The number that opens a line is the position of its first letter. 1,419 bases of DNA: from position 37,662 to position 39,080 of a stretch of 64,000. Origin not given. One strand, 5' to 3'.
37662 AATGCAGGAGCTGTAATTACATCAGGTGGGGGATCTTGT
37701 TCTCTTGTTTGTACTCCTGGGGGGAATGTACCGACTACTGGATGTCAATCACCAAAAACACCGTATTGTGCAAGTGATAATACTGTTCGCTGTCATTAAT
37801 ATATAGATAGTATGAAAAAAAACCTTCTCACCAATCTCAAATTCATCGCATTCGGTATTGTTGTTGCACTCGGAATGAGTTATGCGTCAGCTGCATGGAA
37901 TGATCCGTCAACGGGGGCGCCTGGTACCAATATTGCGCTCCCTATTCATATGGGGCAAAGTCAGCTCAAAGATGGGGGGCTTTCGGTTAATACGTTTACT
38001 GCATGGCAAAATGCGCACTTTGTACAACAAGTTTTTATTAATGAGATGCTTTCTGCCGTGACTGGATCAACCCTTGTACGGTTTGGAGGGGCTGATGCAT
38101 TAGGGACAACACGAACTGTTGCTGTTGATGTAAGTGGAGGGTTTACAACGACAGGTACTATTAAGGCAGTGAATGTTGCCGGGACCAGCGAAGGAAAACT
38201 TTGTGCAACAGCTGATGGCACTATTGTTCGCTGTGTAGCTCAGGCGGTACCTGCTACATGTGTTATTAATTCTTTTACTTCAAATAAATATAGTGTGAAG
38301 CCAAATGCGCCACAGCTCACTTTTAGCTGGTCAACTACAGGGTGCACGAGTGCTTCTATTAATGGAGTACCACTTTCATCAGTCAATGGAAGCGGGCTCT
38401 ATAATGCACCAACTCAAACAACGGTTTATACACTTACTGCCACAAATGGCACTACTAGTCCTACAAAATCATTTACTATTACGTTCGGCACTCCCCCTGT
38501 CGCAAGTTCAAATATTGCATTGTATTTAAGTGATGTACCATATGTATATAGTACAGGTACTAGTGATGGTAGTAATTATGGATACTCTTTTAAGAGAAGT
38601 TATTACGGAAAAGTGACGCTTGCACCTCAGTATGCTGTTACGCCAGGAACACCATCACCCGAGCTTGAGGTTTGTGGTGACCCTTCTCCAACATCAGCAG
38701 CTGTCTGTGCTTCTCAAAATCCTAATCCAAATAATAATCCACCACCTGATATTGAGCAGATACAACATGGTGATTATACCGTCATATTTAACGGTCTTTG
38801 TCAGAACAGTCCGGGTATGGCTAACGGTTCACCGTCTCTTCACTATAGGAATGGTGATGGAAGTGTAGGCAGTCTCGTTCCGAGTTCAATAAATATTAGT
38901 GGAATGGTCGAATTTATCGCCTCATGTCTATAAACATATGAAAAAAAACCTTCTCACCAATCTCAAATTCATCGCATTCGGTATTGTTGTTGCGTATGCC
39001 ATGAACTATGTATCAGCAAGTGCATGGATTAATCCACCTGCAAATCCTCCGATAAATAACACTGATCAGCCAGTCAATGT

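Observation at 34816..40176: Cassette of four paralogous secreted proteins upstream of the pilus genes, with recent gene conversion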

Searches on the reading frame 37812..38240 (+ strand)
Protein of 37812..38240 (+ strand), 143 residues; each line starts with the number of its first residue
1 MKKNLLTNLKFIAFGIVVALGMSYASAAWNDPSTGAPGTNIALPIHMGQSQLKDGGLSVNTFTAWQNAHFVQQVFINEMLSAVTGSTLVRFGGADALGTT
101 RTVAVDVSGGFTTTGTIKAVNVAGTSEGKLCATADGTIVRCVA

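Call 35: find_related_loci(query=A7, collection=genome_contigs, flank=10000)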
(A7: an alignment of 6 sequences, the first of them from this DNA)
Query A7 (143 aa) in genome_contigs; peptide patterns used: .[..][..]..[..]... (x = any residue, [..] = any of these).
138 stretches matched a pattern; 3 encode a relative of the query (tblastn E <= 1e-3); 3 distinct loci.
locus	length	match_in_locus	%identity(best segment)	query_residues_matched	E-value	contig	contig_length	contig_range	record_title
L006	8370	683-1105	45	1-141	6e-31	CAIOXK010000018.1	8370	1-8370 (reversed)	Candidatus Nomurabacteria bacterium isolate Ki1-1-6m_bin-0473 genome assembly, contig: bin-0473:18/43, whole genome shot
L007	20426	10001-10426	42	1-143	2e-24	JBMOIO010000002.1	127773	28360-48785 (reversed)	MAG: Minisyncoccia bacterium isolate Deming_bin.451 contig124, whole genome shotgun sequence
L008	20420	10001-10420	38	1-141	4e-22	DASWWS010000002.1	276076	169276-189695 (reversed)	MAG TPA_asm: Candidatus Paceibacterota bacterium isolate SMAG_U3662 k141_328979, whole genome shotgun sequence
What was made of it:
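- Tried and rejected: A 6-sequence alignment returned only 3 genome loci (call 35).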

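Call 71: search_solved_structures(query=A6, max_evalue=10, show_alignments=2)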
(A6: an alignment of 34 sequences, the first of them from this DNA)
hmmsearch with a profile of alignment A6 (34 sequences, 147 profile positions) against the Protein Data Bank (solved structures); distinct sequences matched with E-value up to 10: 1.
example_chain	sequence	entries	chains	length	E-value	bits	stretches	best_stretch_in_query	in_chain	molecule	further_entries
4epc_A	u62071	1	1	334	7.5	9.9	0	51-86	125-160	N-acetylmuramoyl-L-alanine amidase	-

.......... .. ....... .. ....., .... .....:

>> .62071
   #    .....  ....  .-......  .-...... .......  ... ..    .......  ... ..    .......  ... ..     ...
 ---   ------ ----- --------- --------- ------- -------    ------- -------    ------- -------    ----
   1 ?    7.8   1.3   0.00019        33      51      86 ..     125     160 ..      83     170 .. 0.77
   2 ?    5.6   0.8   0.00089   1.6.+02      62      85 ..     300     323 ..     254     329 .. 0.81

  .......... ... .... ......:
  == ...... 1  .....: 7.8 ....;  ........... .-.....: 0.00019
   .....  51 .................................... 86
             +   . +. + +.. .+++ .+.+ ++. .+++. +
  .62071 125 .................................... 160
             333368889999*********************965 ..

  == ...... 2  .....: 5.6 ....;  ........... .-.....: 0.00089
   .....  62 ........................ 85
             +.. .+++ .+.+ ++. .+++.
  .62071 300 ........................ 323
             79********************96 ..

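Call 73: find_homologous_proteins(query=A6, max_evalue=0.00001)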
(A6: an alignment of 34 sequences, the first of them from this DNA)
Query A6 (34 sequences) (143 aa, profile of the alignment): 38 proteins with E <= 0.00001 among 4686 candidates.
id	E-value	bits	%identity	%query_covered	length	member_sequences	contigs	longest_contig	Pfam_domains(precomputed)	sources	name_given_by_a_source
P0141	5.3e-48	181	41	99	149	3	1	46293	-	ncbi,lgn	-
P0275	6.3e-45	171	46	99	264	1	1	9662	-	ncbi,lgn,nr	ncbi:MAG: hypothetical protein JWM92_379 [Candidatus Nomurabacteria bacterium]|nr:hypothetical prote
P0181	1.1e-44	170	43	99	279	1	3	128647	-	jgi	jgi:hypothetical protein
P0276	1.3e-43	167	42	99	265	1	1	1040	-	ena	-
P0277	9.5e-42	160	41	100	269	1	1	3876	-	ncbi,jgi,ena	jgi:hypothetical protein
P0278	4.8e-41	158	42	100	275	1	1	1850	-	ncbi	-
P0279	1.7e-40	156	44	100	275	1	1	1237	-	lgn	-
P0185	1.4e-39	153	39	96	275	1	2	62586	-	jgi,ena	jgi:hypothetical protein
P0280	5.6e-39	152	40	99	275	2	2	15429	-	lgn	-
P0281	1.4e-38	150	41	96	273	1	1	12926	-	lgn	-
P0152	1.2e-36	144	29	99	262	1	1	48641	-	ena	-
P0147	2.8e-35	139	32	99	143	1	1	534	-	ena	-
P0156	1.5e-33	134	34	94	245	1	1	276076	-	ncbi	ncbi:MAG TPA: hypothetical protein VGE18_03085 [Candidatus Paceibacterota bacterium]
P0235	5.7e-31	126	30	85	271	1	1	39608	-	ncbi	-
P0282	1.4e-30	124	36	93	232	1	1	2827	-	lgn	-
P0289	1.2e-26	111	29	99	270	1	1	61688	-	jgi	jgi:hypothetical protein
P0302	2.6e-9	55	39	31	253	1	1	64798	PF13884.12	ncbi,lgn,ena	-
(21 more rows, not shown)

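Call 80: search_protein_families(library=ncbifam, proteins=[P0302], max_evalue=0.05)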
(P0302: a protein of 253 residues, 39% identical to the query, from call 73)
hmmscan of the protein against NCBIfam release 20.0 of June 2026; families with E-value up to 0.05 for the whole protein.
P0302 (253 aa): 0 families

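Call 82: find_encoding_contigs(protein=P0302, flank=8000, max_places=1)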
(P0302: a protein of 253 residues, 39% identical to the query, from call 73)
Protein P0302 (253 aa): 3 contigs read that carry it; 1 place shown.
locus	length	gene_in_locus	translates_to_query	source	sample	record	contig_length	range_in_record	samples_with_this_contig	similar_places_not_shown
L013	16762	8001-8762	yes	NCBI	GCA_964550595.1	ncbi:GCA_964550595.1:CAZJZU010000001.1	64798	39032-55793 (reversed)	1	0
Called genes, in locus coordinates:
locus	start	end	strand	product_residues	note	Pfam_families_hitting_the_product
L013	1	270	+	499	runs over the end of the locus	PF13567:DUF4131, PF03772:Competence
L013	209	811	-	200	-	PF02777:Sod_Fe_C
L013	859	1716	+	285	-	PF00753:Lactamase_B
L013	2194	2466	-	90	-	PF00830:Ribosomal_L28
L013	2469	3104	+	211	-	PF02163:Peptidase_M50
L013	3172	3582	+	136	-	PF00164:Ribosom_S12_S23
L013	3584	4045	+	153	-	PF00177:Ribosomal_S7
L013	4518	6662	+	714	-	PF00009:GTP_EFTU, PF03144:GTP_EFTU_D2, PF22042:EF-G_D2, PF14492:EFG_III, PF16658:RF3_C (weak), PF03764:EFG_IV, PF00679:EFG_C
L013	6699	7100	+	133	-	-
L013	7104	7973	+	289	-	-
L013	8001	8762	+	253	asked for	PF13884:Peptidase_S74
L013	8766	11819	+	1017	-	-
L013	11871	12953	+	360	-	-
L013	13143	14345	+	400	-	PF00009:GTP_EFTU, PF03144:GTP_EFTU_D2, PF03143:GTP_EFTU_D3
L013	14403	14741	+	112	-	PF00338:Ribosomal_S10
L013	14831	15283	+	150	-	-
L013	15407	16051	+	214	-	PF00297:Ribosomal_L3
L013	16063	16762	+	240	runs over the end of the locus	PF00573:Ribosomal_L4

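Call 90: find_related_loci(query=A9, collection=viral_contigs, flank=6000)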
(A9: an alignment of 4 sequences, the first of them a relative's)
Query A9 (253 aa) in viral_contigs; peptide patterns used: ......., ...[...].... (x = any residue, [..] = any of these).
110 stretches matched a pattern, but none encodes a relative of the query by tblastn (E <= 1e-3).
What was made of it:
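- Closest known: Tail-fibre-like proteins with a C-terminal Peptidase_S74 intramolecular chaperone domain. Different: No relative turned up in the single IMG/VR viral-contig scan, which used two motif patterns (call 90).
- Tried and rejected: A viral-contig scan for the head's opening motif found no relative (call 90).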

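Call 94: find_encoding_contigs(protein=P0289, flank=9000, max_places=1)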
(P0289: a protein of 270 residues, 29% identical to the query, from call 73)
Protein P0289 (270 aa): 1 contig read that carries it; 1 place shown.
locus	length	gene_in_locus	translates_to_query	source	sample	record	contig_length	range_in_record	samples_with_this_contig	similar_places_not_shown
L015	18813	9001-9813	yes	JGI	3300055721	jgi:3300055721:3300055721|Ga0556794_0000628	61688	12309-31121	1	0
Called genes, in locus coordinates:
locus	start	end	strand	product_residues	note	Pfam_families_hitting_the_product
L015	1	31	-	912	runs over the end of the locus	PF26449:DUF8128, PF10412:TrwB_AAD_bind (faint)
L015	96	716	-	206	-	-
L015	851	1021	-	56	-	-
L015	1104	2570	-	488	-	PF12072:RNase_Y_N, PF01966:HD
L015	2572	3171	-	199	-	PF00574:CLP_protease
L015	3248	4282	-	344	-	PF05697:Trigger_N, PF05698:Trigger_C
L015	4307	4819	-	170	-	-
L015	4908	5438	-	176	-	PF00719:Pyrophosphatase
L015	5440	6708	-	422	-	PF08529:NusA_N, PF13184:KH_NusA_1st, PF26594:KH_NusA_2nd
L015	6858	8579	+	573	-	-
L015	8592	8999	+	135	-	-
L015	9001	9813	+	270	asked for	-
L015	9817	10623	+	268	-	-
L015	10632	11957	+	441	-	-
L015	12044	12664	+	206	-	-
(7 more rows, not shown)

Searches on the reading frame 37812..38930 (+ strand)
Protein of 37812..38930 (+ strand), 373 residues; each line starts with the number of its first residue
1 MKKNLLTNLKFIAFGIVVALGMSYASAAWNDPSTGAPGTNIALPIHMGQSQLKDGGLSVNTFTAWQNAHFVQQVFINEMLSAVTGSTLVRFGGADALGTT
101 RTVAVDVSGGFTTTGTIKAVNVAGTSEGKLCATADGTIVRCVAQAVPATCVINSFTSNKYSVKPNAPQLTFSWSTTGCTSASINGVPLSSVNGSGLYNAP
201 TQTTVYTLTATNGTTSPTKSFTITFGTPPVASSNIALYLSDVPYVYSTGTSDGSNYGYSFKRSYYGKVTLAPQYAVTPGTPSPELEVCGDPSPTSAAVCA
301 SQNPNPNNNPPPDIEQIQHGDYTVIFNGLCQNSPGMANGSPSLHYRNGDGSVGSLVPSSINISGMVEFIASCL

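Call 5: search_protein_families(library=pfam, proteins=[window:37812-38930:+], max_evalue=1)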
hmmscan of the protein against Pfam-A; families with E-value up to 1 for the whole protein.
window:37812-38930:+ (373 aa): 0 families

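Call 6: search_protein_families(library=ncbifam, proteins=[window:37812-38930:+], max_evalue=1)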
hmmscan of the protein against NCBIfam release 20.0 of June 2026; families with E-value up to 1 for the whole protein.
window:37812-38930:+ (373 aa): 0 families

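Call 26: search_protein_families(library=pfam, alignment_id=A5, max_evalue=0.001)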
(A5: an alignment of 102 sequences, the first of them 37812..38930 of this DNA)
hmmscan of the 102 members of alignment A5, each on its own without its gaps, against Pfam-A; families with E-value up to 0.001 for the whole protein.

A. member 1, window:37812-38930:+ (373 aa): 0 families

B. families by the number of members that match (of 102 scanned): 4 families
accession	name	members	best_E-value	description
PF08517.17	AXH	3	4.3e-07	Ataxin-1 and HBP1 module (AXH)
PF05203.21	Hom_end_hint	3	1e-05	Hom_end-associated Hint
PF14623.11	Vint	3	7.7e-05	Hint-domain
PF07591.16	PT-HINT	1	0.00032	Pretoxin HINT domain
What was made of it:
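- On Polymorphic toxin system: No Pfam or NCBIfam toxin hit in G2-G4, or in any of 102 family members (calls 5, 6, 26).
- I found no homology to PilY1 and no Pfam hit (calls 5, 26). No toxin domain appears in any of 102 family members; the only Pfam hits are Hint-related, in 3 members (call 26).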

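Call 38: predict_structure(alignment_id=A5)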
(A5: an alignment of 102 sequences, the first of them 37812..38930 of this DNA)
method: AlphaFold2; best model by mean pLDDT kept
length: 373 residues; sequences in the alignment: 102
mean_pLDDT: 56.7   pTM: 0.30
mean pLDDT of the five models: 56.7, 56.4, 56.3, 54.8, 53.7
residues with pLDDT >= 90: 17; 70-90: 98; 50-70: 104; < 50: 154
segments of 3 or more residues with pLDDT < 50: 111-113, 194-198, 200-205, 212-214, 229-305, 308-343, 355-373
pLDDT, mean of each block of 10 residues (from residue 1): 88 96 75 62 62 64 76 72 72 82 70 57 75 78 71 76 61 77 60 46 49 58 56 35 34 37 31 36 31 32 42 38 38 38 56 44 29 28
secondary structure, 60 per line:
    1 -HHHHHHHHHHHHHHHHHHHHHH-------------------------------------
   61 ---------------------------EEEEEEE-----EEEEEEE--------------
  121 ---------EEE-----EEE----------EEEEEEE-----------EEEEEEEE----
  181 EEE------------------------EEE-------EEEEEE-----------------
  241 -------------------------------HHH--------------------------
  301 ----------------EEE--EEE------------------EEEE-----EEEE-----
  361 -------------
elements in order: H2-23 E88-94 E100-106 E130-132 E138-140 E151-157 E169-176 E181-183 E208-210 E218-223 E317-319 E322-324 E343-346 E352-355

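Call 49: search_protein_families(library=phrogs, proteins=[window:37812-38930:+], max_evalue=0.1)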
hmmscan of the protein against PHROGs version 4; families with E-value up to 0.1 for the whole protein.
window:37812-38930:+ (373 aa): 1 family
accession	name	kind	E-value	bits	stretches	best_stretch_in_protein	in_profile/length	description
phrog_21556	-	unknown function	0.0085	17.1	1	1-17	2-18/38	-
